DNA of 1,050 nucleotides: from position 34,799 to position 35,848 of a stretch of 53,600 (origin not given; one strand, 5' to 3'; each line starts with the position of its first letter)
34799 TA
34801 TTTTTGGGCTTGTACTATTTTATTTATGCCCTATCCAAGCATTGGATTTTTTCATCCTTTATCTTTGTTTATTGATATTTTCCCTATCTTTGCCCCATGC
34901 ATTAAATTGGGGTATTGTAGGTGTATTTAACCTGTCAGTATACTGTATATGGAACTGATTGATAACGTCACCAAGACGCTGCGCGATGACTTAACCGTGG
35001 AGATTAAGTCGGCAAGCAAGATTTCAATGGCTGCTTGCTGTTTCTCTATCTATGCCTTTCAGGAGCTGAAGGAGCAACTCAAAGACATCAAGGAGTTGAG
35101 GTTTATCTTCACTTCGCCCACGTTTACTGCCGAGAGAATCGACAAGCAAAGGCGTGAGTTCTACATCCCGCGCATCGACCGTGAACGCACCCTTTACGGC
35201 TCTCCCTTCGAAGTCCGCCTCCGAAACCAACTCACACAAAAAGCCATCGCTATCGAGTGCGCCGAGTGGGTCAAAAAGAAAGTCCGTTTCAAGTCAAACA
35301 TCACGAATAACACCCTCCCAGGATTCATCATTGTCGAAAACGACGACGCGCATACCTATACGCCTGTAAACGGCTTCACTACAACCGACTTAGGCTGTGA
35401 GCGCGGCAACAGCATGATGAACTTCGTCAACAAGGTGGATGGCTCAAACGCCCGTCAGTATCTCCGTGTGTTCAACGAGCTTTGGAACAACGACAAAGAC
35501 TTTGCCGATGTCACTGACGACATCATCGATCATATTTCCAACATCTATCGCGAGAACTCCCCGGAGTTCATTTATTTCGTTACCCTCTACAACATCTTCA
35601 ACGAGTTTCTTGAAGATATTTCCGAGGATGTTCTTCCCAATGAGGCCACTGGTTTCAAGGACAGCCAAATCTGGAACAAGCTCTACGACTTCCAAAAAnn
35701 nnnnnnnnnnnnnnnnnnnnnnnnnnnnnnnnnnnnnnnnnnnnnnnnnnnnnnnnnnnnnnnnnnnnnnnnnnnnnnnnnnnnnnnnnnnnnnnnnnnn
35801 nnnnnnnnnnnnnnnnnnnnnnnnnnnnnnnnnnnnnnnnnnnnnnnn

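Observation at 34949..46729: Type III R-M extended by an SNF2 helicase and a DUF4391-like protein: a seven-gene, single-operon system that fits no named defence system I know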

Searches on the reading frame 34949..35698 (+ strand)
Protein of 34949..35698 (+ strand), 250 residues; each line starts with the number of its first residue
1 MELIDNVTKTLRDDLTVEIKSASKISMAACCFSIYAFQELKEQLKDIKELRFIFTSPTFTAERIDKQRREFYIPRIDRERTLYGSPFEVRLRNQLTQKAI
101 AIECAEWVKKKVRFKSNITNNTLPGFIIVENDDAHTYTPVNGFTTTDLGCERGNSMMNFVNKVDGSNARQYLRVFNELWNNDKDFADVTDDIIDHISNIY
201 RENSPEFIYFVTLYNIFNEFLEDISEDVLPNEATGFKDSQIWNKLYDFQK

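Call 44: search_solved_structures(query=A3, max_evalue=10)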
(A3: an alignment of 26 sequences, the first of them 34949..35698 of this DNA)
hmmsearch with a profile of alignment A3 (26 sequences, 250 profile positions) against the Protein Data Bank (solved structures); distinct sequences matched with E-value up to 10: 14.
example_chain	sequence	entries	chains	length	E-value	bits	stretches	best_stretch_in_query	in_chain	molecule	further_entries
4eoz_B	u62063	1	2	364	0.051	16.3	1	163-222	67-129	Cullin-3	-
5nlb_B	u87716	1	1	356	0.053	16.3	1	163-222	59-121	Cullin-3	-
8i79_B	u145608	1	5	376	0.054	16.2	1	163-222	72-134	Cullin-3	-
8u82_C1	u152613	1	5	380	0.056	16.2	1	163-222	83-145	Cullin-3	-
8u80_C1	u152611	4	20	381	0.057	16.2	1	163-222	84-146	Cullin-3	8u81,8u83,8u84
4hxi_B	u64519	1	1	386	0.058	16.2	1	163-222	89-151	Cullin-3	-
4apf_B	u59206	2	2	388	0.06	16.1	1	163-222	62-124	CULLIN 3 | Cullin-3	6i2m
9rwz_H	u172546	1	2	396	0.06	16.1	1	163-222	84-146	Cullin-3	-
4ap2_B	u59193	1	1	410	0.067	15.9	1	163-222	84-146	CULLIN-3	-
8k9i_C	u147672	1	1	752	0.14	14.8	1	163-220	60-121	Cullin-3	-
9q3e_L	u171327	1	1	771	0.15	14.8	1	163-220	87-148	Cullin-3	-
8h34_M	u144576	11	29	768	0.15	14.8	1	163-220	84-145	Cullin-3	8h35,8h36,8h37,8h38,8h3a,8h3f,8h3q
8k8t_C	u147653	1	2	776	0.15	14.8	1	163-220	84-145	Cullin-3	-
8gq6_C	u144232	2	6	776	0.16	14.7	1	163-220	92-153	Cullin-3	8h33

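Call 46: find_homologous_proteins(query=A3, max_evalue=1e-10)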
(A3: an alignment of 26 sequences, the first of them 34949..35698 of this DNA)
Query A3 (26 sequences) (250 aa, profile of the alignment): 3744 proteins with E <= 1e-10 among 6459 candidates; the best 120 are listed.
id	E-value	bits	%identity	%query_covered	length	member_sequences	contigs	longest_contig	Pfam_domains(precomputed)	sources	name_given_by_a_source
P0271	1.8e-137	475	52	100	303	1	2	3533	-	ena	-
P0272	1.8e-137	475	52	100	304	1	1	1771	-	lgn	-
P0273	1.9e-137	475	52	100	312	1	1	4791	-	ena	-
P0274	2.0e-137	475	52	100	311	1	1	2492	-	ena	-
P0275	4.4e-137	474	54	100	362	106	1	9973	PF00176.30,PF04851.22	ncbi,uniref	ncbi:SNF2-related protein [Citrobacter freundii]|uniref:SNF2-related protein n=1 Tax=Citrobacter fre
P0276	2.3e-136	471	52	100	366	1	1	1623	PF00176.30,PF04851.22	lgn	-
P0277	3.5e-136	471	50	100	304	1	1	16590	-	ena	-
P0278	4.3e-136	470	52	100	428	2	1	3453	PF00270.36,PF00176.30,PF04851.22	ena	-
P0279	6.9e-136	470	53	100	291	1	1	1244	-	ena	-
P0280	8.6e-136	469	48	100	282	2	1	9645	-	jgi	jgi:hypothetical protein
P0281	9.4e-136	469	53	100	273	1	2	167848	-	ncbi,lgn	-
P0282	1.1e-135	469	53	100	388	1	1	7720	PF00176.30,PF04851.22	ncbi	ncbi:MAG: hypothetical protein RLZZ226_185, partial [Pseudomonadota bacterium]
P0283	1.3e-135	469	54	100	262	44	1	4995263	-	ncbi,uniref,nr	ncbi:hypothetical protein [Alicycliphilus denitrificans]|uniref:Helicase n=1 Tax=Alicycliphilus deni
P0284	2.2e-135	468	51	100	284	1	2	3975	-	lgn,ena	-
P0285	2.9e-135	468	52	100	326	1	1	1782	PF00176.30,PF04851.22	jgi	-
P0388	6.2e-127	440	52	92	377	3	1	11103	PF14335.12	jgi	-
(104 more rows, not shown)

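Call 59: predict_structure(alignment_id=A4)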
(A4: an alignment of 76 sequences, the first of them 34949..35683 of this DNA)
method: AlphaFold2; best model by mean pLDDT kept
length: 245 residues; sequences in the alignment: 76
mean_pLDDT: 71.4   pTM: 0.67
mean pLDDT of the five models: 71.4, 70.7, 67.5, 64.8, 59.8
residues with pLDDT >= 90: 64; 70-90: 78; 50-70: 51; < 50: 52
segments of 3 or more residues with pLDDT < 50: 60-83, 154-156, 202-207, 223-235
pLDDT, mean of each block of 10 residues (from residue 1): 76 90 93 82 93 75 33 39 50 65 85 90 89 88 77 60 88 95 91 72 49 54 46 49 47
secondary structure, 60 per line:
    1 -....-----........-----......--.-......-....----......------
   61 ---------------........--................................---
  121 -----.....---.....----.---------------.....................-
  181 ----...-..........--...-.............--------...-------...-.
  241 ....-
elements in order: E2-5 H11-18 E24-29 H34-39 H41-44 E49-54 H76-83 H86-111 E112-117 E126-130 E134-138 E159-164 H165-179 E185-187 H189-198 H205-217 H240-244

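Call 63: fold_search(model_id=the predicted structure, library=pdb)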
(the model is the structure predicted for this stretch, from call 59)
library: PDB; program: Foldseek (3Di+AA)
matches with E <= 10: 744; with E <= 0.001: 3
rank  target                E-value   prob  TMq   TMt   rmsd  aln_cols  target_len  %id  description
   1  7clg_A                4.5e-05  1.00  0.45  0.15   8.8       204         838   13  Crystal structure of the ATP-dependent restriction endonuclease SauUSI (released 2021-01-20)
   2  7clg_B                5.7e-05  1.00  0.48  0.16   5.7       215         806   12  Crystal structure of the ATP-dependent restriction endonuclease SauUSI (released 2021-01-20)
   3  4rct_A                6.5e-05  1.00  0.43  0.32   8.3       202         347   13  Crystal structure of R-protein of NgoAVII restriction endonuclease (released 2014-12-24)
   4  3hsi_B                1.9e-03  0.99  0.38  0.23   9.3       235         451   12  Crystal structure of phosphatidylserine synthase Haemophilus influenzae Rd KW20 (released 2009-06-30)
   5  3hsi_A                3.9e-03  0.99  0.39  0.24   8.7       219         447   10  Crystal structure of phosphatidylserine synthase Haemophilus influenzae Rd KW20 (released 2009-06-30)
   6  8yr5_J                4.2e-03  0.98  0.36  0.22  10.3       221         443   11  Crystal structure of E. coli phosphatidylserine synthase in apo state (released 2024-11-20)
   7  3hsi_C                5.0e-03  0.98  0.39  0.24   9.8       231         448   11  Crystal structure of phosphatidylserine synthase Haemophilus influenzae Rd KW20 (released 2009-06-30)
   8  8yr6                  5.4e-03  0.97  0.36  0.22  10.2       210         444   12  Crystal structure of E. coli phosphatidylserine synthase complexed with 16:0/16:0 CDP-DG (released 2024-11-20)
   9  8yr5_H                5.4e-03  0.97  0.36  0.23  10.4       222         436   12  Crystal structure of E. coli phosphatidylserine synthase in apo state (released 2024-11-20)
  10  8yr5_L                5.4e-03  0.97  0.36  0.22  10.4       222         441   11  Crystal structure of E. coli phosphatidylserine synthase in apo state (released 2024-11-20)
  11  8yr5_E                5.4e-03  0.97  0.36  0.22  10.4       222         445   11  Crystal structure of E. coli phosphatidylserine synthase in apo state (released 2024-11-20)
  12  8yr5_C                5.7e-03  0.96  0.36  0.22  10.5       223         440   12  Crystal structure of E. coli phosphatidylserine synthase in apo state (released 2024-11-20)
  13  8yr5_I                6.1e-03  0.96  0.36  0.22  10.5       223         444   12  Crystal structure of E. coli phosphatidylserine synthase in apo state (released 2024-11-20)
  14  8yr5_D                6.4e-03  0.97  0.37  0.22  10.4       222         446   12  Crystal structure of E. coli phosphatidylserine synthase in apo state (released 2024-11-20)
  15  8yr5_B                7.3e-03  0.96  0.37  0.23  10.4       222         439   12  Crystal structure of E. coli phosphatidylserine synthase in apo state (released 2024-11-20)
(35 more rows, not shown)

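Call 64: search_dna_similar(query=window:34949-35698:+, collection=plasmids, mode=protein, max_rows=25, rows=spread)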
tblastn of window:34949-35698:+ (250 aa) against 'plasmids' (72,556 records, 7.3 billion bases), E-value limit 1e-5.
Records with a match: 116; places in all: 116; records where one place covers at least 80% of the query: 116.
Best place of each record, by identity: <60% 116.
By first word of the organism name: Listeria 20; Enterococcus 18; Bacillus 15; Escherichia 14; Acinetobacter 11; Lactococcus 5; Vibrio 3; Citrobacter 2; Aeromonas 2; Latilactobacillus 2; and 24 more.
By predicted mobility (MOB-suite, as given by PLSDB): non-mobilizable 47; mobilizable 44; conjugative 25.
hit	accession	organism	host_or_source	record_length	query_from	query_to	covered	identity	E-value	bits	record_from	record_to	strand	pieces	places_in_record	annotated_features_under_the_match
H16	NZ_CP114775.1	Raoultella planticola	Homo sapiens,cell ...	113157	1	250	100%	53.9%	4e-88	291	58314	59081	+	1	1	SNF2-related protein | WYL domain-containing protein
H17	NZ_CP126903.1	Mycolicibacterium vanbaalenii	cell culture,soil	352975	1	250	100%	50.4%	8e-83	276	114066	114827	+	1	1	helicase-related protein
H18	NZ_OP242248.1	Escherichia coli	Homo sapiens,stool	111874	1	250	100%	49.8%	2e-83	278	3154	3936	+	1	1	SNF2-related protein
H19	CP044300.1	Escherichia coli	Pork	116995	1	250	100%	49.8%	2e-83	278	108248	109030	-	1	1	ATP-dependent helicase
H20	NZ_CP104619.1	Escherichia coli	cell culture,chicken feces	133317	1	250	100%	49.8%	2e-83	278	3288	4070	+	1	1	SNF2-related protein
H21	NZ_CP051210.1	Acinetobacter sp. NEB149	cell culture,R.J.Roberts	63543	1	250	100%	49.6%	1e-79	267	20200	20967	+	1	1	helicase-related protein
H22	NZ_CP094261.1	Acinetobacter indicus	mixed culture,porcine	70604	1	250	100%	48.8%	2e-78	264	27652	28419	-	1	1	helicase-related protein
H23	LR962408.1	Enterococcus faecalis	-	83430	1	250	100%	47.4%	1e-77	261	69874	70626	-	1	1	none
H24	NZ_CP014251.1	Listeria monocytogenes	food,cheese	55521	1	250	100%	46.2%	6e-77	259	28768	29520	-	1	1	SNF2-related protein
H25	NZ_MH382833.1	Listeria welshimeri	food product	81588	1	250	100%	46.2%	6e-77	259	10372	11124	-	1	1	helicase-related protein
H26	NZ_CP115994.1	Enterococcus faecalis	faeces,pure culture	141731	1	250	100%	46.2%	7e-77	259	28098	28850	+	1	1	helicase-related protein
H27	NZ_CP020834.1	Listeria monocytogenes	food,wiener sausage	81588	1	250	100%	46.2%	7e-77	259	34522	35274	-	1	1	helicase-related protein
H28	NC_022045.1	Listeria monocytogenes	Environment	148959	1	250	100%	46.2%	7e-77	259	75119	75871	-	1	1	helicase-related protein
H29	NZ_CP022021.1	Listeria monocytogenes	environmental,environmental swab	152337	1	250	100%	46.2%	7e-77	259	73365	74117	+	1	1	helicase-related protein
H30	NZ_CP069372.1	Neotabrizicola shimadae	microbial biofilm,biofilm, Nakabusa ...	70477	1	250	100%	44.9%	5e-73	248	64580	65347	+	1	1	helicase-related protein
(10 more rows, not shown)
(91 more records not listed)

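Call 65: search_dna_similar(query=window:34949-35698:+, collection=phages, mode=protein, max_rows=15)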
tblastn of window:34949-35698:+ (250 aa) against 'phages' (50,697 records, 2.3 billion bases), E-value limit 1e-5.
Records with a match: 5; places in all: 6; records where one place covers at least 80% of the query: 5.
Best place of each record, by identity: <60% 5.
By first word of the organism name: Bacteriophage 2; Listeria 2; Erysipelothrix 1.
By host as written in the record: - 2; Listeria monocytogenes 2; Erysipelothrix rhusiopathiae ZJ 1.
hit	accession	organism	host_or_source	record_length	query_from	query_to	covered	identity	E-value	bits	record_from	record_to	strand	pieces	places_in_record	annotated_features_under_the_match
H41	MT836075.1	Bacteriophage sp.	human fecal samples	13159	1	250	100%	58.2%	7e-99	321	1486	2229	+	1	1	record has no annotation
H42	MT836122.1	Bacteriophage sp.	human fecal samples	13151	5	250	98%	55.8%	9e-88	289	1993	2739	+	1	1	record has no annotation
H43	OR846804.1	Listeria phage LM 4-11-1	Listeria monocytogenes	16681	1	250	100%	46.2%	2e-77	259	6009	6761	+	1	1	record has no annotation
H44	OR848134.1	Listeria phage LM 4-14-1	Listeria monocytogenes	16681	1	250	100%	46.2%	2e-77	259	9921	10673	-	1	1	record has no annotation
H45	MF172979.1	Erysipelothrix phage phi1605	Erysipelothrix rhusiopathiae ZJ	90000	1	250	100%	35.2%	1e-36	142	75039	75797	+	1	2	DEAD/DEAH box helicase-like protein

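Call 66: get_annotated_region(hit=H28, flank=12000)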
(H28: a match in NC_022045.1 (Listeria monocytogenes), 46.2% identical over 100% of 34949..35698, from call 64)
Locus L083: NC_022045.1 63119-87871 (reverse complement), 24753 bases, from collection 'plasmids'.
description: Listeria monocytogenes plasmid unnamed, complete sequence
organism: Listeria monocytogenes (NCBI taxid 1639)
taxonomy: Bacteria; Bacillota; Bacilli; Bacillales; Listeriaceae; Listeria; Listeria monocytogenes
host: -; source: Environment; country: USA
typing (MOB-suite, as given by PLSDB): mobilizable; replicon rep_cluster_110,rep_cluster_2446; relaxase MOBP,MOBP,MOBP
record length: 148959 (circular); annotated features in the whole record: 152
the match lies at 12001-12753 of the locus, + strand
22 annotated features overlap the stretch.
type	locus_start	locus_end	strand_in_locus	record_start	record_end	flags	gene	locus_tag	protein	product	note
CDS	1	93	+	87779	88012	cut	-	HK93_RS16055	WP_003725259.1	hypothetical protein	-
CDS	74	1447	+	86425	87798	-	-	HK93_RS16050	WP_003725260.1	ArdC-like ssDNA-binding domain-containing protein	-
CDS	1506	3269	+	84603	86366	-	-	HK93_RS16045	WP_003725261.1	toprim domain-containing protein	-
CDS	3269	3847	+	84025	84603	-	-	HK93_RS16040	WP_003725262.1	thermonuclease family protein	-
CDS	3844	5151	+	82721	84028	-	-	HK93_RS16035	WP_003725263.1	site-specific DNA-methyltransferase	-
CDS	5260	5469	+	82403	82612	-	-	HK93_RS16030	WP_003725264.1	hypothetical protein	-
CDS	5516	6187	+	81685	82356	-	-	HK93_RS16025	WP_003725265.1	hypothetical protein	-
CDS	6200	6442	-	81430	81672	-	-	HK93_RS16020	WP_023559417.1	hypothetical protein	-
CDS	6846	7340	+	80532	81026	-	-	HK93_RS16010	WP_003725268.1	hypothetical protein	-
CDS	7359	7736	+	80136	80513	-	-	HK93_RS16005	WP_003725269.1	hypothetical protein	-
CDS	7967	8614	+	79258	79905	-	-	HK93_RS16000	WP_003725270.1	hypothetical protein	-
CDS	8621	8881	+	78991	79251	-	-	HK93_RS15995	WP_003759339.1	helix-turn-helix transcriptional regulator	-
CDS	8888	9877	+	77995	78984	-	-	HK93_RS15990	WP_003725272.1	hypothetical protein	-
CDS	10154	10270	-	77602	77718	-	-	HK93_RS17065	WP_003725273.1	putative holin-like toxin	-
CDS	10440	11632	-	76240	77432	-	-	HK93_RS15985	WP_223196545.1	IS3 family transposase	-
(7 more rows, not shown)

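Call 67: get_annotated_region(hit=H18, flank=12000)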
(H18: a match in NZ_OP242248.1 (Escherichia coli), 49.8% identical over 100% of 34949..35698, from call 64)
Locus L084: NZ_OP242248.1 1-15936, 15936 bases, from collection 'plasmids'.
description: Escherichia coli strain LA030 plasmid pLAO18, complete sequence
organism: Escherichia coli (NCBI taxid 562)
taxonomy: Bacteria; Pseudomonadota; Gammaproteobacteria; Enterobacterales; Enterobacteriaceae; Escherichia; Escherichia coli
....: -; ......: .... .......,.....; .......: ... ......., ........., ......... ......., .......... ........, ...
typing (MOB-suite, as given by PLSDB): non-mobilizable; replicon IncFIB
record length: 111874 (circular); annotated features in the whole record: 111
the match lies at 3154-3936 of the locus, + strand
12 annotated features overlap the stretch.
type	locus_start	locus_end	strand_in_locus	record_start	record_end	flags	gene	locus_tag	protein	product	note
CDS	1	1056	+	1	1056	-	repA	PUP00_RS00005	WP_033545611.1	replication protein RepA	-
CDS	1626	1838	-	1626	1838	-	-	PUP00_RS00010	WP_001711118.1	hypothetical protein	-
CDS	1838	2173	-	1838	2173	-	-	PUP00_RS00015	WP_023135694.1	hypothetical protein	-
CDS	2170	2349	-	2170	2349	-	-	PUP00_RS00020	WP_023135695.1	hypothetical protein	-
CDS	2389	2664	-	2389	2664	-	-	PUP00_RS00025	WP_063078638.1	hypothetical protein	-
CDS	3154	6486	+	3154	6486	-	-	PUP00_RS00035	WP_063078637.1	SNF2-related protein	-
CDS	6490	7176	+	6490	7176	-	-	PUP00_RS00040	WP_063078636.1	DUF4391 domain-containing protein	-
CDS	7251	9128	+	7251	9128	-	-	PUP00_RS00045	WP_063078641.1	site-specific DNA-methyltransferase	GO:0006306 - DNA methylation [Evidence IEA]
CDS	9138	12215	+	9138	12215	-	-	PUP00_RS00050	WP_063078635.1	DEAD/DEAH box helicase family protein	-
CDS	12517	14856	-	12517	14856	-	-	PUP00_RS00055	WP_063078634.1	LAGLIDADG family homing endonuclease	-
CDS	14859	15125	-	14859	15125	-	-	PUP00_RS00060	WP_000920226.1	hypothetical protein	-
CDS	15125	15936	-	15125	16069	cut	-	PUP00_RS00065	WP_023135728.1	5'-3' exonuclease H3TH domain-containing protein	-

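Call 68: get_annotated_region(hit=H21, flank=12000)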
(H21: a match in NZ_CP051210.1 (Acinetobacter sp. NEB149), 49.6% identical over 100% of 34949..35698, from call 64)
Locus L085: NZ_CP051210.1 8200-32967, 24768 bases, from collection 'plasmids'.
description: Acinetobacter sp. NEB149 plasmid pMsp65, complete sequence
organism: Acinetobacter sp. NEB149 (NCBI taxid 2725684)
taxonomy: Bacteria; Pseudomonadota; Gammaproteobacteria; Moraxellales; Moraxellaceae; Acinetobacter; Acinetobacter sp. NEB149
host: -; source: cell culture,R.J.Roberts; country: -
typing (MOB-suite, as given by PLSDB): non-mobilizable; replicon rep_cluster_327
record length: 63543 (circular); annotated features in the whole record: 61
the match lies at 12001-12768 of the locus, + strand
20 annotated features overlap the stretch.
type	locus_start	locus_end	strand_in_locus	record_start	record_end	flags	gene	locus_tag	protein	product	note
CDS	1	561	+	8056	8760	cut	-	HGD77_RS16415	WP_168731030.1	VirB8/TrbF family protein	-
CDS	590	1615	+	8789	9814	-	trbG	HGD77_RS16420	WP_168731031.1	P-type conjugative transfer protein TrbG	GO:0009291 - unidirectional conjugation [Evidence IEA]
CDS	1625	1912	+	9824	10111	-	-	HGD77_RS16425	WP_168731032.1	hypothetical protein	-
CDS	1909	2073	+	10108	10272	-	-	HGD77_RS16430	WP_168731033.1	hypothetical protein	-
CDS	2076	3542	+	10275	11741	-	-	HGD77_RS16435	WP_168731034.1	TrbI/VirB10 family protein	-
CDS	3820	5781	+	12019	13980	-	-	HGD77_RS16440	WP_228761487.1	DNA topoisomerase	GO:0006265 - DNA topological change [Evidence IEA]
CDS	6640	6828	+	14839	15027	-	-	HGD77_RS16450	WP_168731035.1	hypothetical protein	-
CDS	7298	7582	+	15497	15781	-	-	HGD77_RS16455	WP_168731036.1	type II toxin-antitoxin system Phd/YefM family antitoxin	-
CDS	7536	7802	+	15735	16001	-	-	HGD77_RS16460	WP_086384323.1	type II toxin-antitoxin system RelE/ParE family toxin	GO:0030541 - plasmid partitioning [Evidence IEA]; GO:0051290 - protein heterotetramerization [Evidence IEA]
CDS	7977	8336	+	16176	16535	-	-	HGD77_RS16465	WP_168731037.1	DUF2513 domain-containing protein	-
CDS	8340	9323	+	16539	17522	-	-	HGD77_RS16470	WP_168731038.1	hypothetical protein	-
CDS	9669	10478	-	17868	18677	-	-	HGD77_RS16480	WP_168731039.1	hypothetical protein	-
CDS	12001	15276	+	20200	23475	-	-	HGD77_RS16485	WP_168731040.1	helicase-related protein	-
CDS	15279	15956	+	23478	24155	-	-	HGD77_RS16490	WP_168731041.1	DUF4391 domain-containing protein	-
CDS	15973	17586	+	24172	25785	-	-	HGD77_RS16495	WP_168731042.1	site-specific DNA-methyltransferase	GO:0006306 - DNA methylation [Evidence IEA]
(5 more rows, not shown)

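Call 94: find_encoding_contigs(protein=P0388, flank=8000, max_places=3)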
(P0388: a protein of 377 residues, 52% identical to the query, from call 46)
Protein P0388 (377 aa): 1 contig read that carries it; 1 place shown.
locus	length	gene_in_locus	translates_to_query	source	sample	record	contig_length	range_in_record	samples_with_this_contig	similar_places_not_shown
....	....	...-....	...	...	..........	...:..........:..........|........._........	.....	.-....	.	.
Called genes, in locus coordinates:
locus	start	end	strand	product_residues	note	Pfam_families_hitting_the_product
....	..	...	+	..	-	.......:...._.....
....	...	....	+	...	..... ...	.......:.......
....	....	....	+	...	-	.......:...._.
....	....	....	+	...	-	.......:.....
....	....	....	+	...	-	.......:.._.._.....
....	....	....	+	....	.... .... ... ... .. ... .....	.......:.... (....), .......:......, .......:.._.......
